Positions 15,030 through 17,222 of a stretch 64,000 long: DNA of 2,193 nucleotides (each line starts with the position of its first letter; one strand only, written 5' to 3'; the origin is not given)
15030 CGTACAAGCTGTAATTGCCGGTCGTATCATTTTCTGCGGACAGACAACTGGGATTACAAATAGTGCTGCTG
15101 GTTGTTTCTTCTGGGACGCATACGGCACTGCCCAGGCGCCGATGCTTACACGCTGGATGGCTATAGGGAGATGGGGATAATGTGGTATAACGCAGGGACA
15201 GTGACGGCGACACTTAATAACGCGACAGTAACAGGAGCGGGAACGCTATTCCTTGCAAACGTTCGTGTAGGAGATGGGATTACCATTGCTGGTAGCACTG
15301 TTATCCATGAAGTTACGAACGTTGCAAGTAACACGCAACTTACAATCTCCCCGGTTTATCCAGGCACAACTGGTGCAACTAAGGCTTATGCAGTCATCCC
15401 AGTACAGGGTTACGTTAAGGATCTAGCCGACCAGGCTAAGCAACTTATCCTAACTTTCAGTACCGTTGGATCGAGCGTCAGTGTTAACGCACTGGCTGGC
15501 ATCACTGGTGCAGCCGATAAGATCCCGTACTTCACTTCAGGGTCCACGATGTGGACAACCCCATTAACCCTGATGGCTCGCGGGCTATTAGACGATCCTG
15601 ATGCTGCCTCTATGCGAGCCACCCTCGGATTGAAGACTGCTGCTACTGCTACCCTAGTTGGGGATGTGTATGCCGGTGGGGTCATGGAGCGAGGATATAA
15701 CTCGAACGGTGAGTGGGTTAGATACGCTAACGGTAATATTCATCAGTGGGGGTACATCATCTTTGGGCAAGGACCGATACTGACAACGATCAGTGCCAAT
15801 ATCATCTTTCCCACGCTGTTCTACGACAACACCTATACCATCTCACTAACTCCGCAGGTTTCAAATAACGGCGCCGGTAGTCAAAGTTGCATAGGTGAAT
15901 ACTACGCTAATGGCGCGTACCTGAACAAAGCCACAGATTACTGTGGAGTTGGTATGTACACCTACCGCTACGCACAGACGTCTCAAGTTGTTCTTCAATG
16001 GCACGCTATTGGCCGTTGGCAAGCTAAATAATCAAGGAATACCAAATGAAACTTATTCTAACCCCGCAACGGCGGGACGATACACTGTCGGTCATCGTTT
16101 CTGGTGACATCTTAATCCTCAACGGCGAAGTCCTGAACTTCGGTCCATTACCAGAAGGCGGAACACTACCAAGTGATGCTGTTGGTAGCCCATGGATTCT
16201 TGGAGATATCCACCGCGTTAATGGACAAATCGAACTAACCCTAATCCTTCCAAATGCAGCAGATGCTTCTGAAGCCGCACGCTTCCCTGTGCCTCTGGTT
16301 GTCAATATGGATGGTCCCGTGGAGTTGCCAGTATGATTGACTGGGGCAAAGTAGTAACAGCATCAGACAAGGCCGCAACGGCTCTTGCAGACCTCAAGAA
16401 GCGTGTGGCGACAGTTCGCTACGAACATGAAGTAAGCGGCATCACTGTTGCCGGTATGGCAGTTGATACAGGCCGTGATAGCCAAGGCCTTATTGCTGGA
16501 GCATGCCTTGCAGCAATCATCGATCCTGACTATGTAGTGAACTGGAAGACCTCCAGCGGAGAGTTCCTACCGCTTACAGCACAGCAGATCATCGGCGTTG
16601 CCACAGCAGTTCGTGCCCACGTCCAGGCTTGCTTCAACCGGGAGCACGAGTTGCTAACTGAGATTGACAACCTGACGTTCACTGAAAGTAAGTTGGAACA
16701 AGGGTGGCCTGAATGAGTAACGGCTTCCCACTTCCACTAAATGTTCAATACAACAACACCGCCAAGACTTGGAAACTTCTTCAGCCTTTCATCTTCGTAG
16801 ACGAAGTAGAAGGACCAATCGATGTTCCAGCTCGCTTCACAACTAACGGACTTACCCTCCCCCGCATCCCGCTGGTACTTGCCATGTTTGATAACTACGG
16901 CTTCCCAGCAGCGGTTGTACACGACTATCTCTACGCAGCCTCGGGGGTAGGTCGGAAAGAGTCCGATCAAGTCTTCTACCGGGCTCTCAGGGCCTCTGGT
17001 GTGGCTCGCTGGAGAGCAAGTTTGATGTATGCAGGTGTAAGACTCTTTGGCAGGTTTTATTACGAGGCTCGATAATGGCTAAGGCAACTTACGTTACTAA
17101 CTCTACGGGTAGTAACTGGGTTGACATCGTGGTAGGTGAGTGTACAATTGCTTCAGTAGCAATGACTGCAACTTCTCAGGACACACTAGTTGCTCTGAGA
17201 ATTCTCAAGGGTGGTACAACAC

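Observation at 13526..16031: Three tandem side-tail-fibre paralogues joined by TAATG stop/start overlaps, conserved N-termini and divergent C-terminal tips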

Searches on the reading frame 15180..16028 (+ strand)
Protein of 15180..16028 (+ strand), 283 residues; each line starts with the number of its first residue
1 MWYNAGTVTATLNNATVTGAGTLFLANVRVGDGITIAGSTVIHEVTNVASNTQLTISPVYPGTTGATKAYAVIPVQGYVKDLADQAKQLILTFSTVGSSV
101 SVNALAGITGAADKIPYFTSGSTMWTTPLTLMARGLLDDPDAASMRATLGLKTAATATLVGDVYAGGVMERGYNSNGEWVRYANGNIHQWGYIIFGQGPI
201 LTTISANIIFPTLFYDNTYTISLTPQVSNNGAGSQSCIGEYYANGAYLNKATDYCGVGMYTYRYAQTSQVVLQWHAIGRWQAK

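Call 4: search_protein_families(library=pfam, proteins=[window:15180-16028:+], max_evalue=1)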
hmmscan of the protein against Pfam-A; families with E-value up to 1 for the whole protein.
window:15180-16028:+ (283 aa): 2 families
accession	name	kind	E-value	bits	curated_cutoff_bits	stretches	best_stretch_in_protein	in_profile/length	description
PF21882.2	Gp53-like_C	-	2.4e-05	25.2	24.9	1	183-279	3-84/84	Putative tail fiber protein gp53-like, C-terminal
PF00132.30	Hexapep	-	0.024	14.8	27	1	12-43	4-35/36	Bacterial transferase hexapeptide (six repeats)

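Call 5: search_protein_families(library=phrogs, proteins=[window:15180-16028:+], max_evalue=0.01)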
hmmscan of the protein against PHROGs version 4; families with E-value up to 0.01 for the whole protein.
window:15180-16028:+ (283 aa): 20 families
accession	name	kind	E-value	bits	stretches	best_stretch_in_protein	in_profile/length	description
phrog_2712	-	tail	2.5e-46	159.4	2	2-138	379-507/700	tail fiber protein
phrog_34307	-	unknown function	2.6e-25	90.3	1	2-151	3-152/407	-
phrog_38424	-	unknown function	3.8e-21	76.4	1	2-122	3-116/488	-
phrog_24607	-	tail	4.6e-16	59.4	1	3-150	5-149/674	tail protein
phrog_1980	-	tail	1.2e-15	58.8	1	2-84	3-92/449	tail fiber protein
phrog_36707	-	tail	1.1e-10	42.8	1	65-223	76-240/288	tail fiber protein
phrog_17834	-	unknown function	8.2e-10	39.2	1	3-75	7-81/458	-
phrog_28473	-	tail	5e-09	36.7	1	3-114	11-119/367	tail fiber protein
phrog_12714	-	unknown function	9.8e-08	32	1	1-89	4-97/568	-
phrog_1591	-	tail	1.4e-06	29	1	1-94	2-98/484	tail fiber protein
phrog_2631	-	tail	3.9e-05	23.4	1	104-161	428-485/644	tail fiber protein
phrog_2282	-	tail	4.3e-05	23.7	1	96-158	154-219/547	tail fiber protein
phrog_2557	-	head and packaging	0.00011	22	1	96-279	361-533/534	virion structural protein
phrog_22609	-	tail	0.00013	20.8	1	1-82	1-82/1184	tail fiber protein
phrog_11303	-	tail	0.00017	22.5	1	99-160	94-155/231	tail fiber protein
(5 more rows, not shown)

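Call 7: search_solved_structures(query=window:15180-16028:+, max_evalue=1, show_alignments=2)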
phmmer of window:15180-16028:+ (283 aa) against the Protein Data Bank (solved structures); distinct sequences matched with E-value up to 1: 3.
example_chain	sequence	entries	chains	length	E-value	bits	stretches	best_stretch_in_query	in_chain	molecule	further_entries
25ve_A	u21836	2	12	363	2e-16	63.3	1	2-89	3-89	F2-pyocin side fiber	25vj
23gd_B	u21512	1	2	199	0.00047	22.8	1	5-74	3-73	Distal tail protein gp20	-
6mnt_A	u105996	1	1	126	0.34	13.4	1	19-77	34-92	Putative coat protein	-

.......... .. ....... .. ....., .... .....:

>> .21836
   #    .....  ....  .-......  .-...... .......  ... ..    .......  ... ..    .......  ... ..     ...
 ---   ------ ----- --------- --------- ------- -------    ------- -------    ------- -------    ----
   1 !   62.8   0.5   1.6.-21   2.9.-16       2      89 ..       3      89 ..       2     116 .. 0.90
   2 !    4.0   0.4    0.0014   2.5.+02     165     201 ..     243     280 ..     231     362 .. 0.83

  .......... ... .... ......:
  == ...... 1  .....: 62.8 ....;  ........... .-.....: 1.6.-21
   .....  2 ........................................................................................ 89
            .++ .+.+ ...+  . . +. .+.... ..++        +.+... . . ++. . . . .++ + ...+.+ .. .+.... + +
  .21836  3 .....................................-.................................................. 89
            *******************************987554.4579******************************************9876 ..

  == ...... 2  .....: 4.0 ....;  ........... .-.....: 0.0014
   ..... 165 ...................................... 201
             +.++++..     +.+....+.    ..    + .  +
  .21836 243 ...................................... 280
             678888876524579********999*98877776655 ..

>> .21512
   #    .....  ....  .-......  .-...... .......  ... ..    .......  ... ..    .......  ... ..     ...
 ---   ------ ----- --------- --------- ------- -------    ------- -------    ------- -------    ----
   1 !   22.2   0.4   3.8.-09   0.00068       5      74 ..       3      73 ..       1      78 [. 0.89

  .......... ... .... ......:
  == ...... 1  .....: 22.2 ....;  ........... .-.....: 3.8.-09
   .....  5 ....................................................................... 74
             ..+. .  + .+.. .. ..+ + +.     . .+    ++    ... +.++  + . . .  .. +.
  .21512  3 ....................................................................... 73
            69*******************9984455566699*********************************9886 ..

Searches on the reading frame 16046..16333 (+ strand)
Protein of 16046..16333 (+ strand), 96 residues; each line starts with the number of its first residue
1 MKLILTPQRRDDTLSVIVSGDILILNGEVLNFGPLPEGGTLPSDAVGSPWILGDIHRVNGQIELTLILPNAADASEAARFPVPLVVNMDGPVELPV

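Call 33: search_protein_families(library=pfam, proteins=[window:16046-16333:+], max_evalue=0.01)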
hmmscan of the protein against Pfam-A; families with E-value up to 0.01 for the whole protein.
window:16046-16333:+ (96 aa): 0 families

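Call 47: search_protein_families(library=phrogs, proteins=[window:16046-16333:+], max_evalue=0.001)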
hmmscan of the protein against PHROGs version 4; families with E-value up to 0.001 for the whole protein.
window:16046-16333:+ (96 aa): 2 families
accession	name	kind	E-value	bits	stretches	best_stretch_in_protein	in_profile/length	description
phrog_2398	-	unknown function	1e-33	116.9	1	1-95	3-101/132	-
phrog_24907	-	unknown function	2e-26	94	1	1-95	1-95/235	-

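Call 68: find_homologous_proteins(query=window:16046-16333:+, max_evalue=0.001)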
Query window:16046-16333:+ (96 aa): 32 proteins with E <= 0.001 among 33 candidates.
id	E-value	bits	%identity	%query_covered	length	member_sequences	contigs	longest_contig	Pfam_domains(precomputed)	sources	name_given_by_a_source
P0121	4.8e-55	201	100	100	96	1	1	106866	-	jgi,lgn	jgi:hypothetical protein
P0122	7.7e-47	175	84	100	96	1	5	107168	-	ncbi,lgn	ncbi:hypothetical protein D3C75_619530 [compost metagenome]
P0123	1.8e-44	167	81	100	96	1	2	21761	-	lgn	-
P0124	1.9e-41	158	76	100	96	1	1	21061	-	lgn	-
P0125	2.0e-35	138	70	100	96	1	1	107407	-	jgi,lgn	jgi:hypothetical protein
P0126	1.2e-34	136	64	100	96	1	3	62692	-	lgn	-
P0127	2.1e-34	135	67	100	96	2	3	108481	-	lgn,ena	-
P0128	3.0e-34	135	68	99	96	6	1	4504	-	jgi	jgi:hypothetical protein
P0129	3.9e-34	134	64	100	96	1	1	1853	-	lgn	-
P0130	5.2e-34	134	66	100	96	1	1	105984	-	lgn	-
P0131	9.7e-34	133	68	99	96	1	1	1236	-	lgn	-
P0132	1.3e-33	133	67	100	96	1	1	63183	-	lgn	-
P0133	7.0e-33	130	68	100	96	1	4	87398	-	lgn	-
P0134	5.1e-32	128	61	100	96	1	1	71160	-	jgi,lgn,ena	-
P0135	5.7e-32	127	65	100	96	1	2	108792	-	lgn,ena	-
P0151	1.3e-21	94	59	85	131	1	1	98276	-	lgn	-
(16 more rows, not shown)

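Call 76: find_encoding_contigs(protein=P0127, flank=10000, max_places=1)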
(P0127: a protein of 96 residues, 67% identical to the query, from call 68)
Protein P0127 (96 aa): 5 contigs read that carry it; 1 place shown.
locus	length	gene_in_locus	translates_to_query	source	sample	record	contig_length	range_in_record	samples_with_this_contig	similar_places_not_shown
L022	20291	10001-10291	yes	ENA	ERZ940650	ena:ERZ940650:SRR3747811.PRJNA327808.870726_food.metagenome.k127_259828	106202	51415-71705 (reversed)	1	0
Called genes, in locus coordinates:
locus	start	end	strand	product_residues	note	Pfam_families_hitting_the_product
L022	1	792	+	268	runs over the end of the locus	PF14464:Prok-JAB, PF00877:NLPC_P60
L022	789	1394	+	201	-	PF06805:Lambda_tail_I (faint)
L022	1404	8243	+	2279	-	PF24801:FNIII-A_GpJ, PF04102:SlyX (faint), PF09327:Phage_Tail_Tip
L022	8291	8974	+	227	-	-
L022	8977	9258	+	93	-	-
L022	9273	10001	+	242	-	-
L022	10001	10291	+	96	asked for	-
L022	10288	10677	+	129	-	PF14301:DUF4376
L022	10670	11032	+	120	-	PF07087:DUF1353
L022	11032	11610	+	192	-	-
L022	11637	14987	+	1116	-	PF02018:CBM_4_9 (weak)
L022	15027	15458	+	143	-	PF07486:Hydrolase_2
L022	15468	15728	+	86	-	PF25612:DUF7940 (weak)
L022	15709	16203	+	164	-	-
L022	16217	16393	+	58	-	-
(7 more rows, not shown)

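Call 77: find_encoding_contigs(protein=P0135, flank=10000, max_places=1)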
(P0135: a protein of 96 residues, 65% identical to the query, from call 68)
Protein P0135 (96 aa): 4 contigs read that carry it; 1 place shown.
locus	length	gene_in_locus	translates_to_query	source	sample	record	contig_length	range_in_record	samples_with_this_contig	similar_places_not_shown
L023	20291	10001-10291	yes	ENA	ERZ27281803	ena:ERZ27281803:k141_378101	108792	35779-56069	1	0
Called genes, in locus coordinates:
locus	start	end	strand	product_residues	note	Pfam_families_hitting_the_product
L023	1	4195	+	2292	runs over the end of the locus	PF24801:FNIII-A_GpJ, PF13550:Phage-tail_3, PF04102:SlyX (faint), PF11559:ADIP (faint), PF08614:ATG16 (weak), PF28019:HmpF (weak), PF24161:CCDC39 (weak), PF09327:Phage_Tail_Tip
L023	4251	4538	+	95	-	-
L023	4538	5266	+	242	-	-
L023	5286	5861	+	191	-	-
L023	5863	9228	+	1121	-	PF02018:CBM_4_9 (weak)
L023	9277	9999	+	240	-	-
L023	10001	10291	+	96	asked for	-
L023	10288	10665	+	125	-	PF14301:DUF4376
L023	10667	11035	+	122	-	PF07087:DUF1353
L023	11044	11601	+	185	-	PF00959:Phage_lysozyme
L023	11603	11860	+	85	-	-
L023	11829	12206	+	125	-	-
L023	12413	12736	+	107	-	-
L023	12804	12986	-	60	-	PF26894:Phage_T4_Y07C (weak)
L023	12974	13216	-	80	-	-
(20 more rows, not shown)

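Call 78: find_encoding_contigs(protein=P0133, flank=10000, max_places=1)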
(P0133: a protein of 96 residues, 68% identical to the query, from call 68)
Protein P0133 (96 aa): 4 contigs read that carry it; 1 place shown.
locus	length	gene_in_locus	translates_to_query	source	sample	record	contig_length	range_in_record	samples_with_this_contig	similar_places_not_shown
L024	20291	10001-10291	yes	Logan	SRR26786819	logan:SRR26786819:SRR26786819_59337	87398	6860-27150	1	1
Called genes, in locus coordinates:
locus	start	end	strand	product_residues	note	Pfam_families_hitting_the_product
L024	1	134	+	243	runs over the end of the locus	PF05100:Phage_tail_L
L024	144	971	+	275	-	PF14464:Prok-JAB, PF00877:NLPC_P60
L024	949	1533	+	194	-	-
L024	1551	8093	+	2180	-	PF24801:FNIII-A_GpJ, PF13550:Phage-tail_3, PF09327:Phage_Tail_Tip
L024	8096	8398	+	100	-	-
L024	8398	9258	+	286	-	-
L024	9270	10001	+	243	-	-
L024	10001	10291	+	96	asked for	-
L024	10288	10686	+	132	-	PF14301:DUF4376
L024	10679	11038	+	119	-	PF07087:DUF1353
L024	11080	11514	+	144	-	PF07486:Hydrolase_2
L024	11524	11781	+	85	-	PF25612:DUF7940 (weak)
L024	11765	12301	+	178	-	-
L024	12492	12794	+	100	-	-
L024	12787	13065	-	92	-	-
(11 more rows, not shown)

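Call 79: find_encoding_contigs(protein=P0151, flank=10000, max_places=1)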
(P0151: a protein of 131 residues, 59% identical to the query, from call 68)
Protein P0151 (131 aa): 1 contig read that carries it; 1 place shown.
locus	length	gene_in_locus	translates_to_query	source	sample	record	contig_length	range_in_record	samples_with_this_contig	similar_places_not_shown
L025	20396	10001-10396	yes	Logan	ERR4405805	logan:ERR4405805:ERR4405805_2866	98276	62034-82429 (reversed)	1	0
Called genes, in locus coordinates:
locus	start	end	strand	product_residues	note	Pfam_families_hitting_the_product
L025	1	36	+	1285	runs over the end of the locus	PF06791:TMP_2, PF09718:Tape_meas_lam_C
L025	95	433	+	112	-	PF05939:Phage_min_tail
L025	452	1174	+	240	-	PF05100:Phage_tail_L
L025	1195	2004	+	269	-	PF14464:Prok-JAB, PF00877:NLPC_P60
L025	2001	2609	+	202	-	-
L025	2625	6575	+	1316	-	PF24801:FNIII-A_GpJ, PF09327:Phage_Tail_Tip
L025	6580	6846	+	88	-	-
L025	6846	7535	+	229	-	-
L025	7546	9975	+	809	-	-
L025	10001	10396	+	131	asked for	-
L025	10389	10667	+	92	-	PF02413:Caudo_TAP, PF16778:Phage_tail_APC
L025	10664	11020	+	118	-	PF07087:DUF1353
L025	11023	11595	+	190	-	PF00959:Phage_lysozyme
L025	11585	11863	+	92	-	-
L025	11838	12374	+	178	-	-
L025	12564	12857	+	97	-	-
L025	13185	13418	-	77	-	-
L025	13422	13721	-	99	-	-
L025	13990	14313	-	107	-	-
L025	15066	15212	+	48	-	-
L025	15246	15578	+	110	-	-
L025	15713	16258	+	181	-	-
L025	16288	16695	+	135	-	-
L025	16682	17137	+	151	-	-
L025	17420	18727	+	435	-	PF01145:Band_7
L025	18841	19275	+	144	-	-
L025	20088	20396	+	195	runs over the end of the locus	PF13730:HTH_36 (weak)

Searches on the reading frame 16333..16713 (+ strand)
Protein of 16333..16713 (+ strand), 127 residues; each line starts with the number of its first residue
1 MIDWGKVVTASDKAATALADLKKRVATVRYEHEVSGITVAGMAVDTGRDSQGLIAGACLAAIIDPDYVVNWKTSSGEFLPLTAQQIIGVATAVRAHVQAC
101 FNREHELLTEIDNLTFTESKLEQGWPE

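Call 33: search_protein_families(library=pfam, proteins=[window:16333-16713:+], max_evalue=0.01)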
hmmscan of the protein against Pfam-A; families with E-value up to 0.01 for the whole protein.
window:16333-16713:+ (127 aa): 1 family
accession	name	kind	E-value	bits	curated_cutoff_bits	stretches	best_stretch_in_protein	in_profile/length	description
PF14301.12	DUF4376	-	8.9e-22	78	25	1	19-113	4-96/106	Domain of unknown function (DUF4376)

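Call 47: search_protein_families(library=phrogs, proteins=[window:16333-16713:+], max_evalue=0.001)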
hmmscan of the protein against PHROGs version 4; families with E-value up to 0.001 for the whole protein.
window:16333-16713:+ (127 aa): 3 families
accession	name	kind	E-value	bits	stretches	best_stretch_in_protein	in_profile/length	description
phrog_10508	-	tail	3.4e-36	125.5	1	15-127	48-159/159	tail fiber protein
phrog_2837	-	tail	3.1e-06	28.1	1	20-103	90-174/202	tail protein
phrog_1807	-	tail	2.5e-05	25.1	1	21-126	131-240/241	tail fiber protein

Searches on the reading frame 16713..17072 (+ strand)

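Call 33: search_protein_families(library=pfam, proteins=[window:16713-17072:+], max_evalue=0.01)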
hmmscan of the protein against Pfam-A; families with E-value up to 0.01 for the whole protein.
window:16713-17072:+ (120 aa): 1 family
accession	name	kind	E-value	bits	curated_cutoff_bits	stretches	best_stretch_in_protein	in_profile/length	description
PF07087.16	DUF1353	-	1.8e-19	69.6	22.5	1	20-109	1-91/91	Protein of unknown function (DUF1353)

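Call 47: search_protein_families(library=phrogs, proteins=[window:16713-17072:+], max_evalue=0.001)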
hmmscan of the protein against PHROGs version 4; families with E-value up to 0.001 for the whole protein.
window:16713-17072:+ (120 aa): 2 families
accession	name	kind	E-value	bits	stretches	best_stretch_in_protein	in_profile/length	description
phrog_1158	-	tail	6.1e-29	102.1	1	14-117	18-131/205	tail assembly chaperone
phrog_6098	-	unknown function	5.5e-07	30.9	1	69-119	23-73/78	-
